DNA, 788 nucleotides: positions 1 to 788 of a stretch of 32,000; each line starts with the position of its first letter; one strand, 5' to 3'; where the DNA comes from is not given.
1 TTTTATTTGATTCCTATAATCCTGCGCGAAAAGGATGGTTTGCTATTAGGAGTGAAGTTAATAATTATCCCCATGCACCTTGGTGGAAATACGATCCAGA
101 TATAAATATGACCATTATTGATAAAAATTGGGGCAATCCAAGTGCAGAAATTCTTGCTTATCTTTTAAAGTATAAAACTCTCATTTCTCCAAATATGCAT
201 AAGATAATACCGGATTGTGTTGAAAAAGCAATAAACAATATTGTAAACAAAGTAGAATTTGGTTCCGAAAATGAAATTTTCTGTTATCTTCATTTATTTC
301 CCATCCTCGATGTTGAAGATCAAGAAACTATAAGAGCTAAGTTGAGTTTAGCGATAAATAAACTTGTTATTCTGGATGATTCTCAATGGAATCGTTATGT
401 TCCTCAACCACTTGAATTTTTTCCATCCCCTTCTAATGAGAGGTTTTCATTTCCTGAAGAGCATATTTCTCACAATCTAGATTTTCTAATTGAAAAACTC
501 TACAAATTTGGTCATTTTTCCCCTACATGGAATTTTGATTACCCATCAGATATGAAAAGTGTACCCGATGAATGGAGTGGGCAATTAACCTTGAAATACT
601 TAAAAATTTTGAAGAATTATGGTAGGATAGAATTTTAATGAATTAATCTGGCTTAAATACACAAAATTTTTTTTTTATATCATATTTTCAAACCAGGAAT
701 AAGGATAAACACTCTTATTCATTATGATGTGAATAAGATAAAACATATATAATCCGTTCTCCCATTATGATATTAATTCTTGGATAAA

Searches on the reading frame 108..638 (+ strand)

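Call 16: search_protein_families(library=pfam, max_evalue=0.01, proteins=[window:108-638:+])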
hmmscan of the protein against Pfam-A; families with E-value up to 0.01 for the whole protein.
window:108-638:+ (176 aa): 0 families

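Call 86: search_protein_families(library=pfam, max_evalue=5, proteins=[window:108-638:+])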
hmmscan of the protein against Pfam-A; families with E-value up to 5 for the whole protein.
window:108-638:+ (176 aa): 1 family
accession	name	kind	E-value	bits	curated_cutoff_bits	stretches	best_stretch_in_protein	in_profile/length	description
PF00152.25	tRNA-synt_2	-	0.19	11.2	25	1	34-152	129-205/308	tRNA synthetases class II (D, K and N)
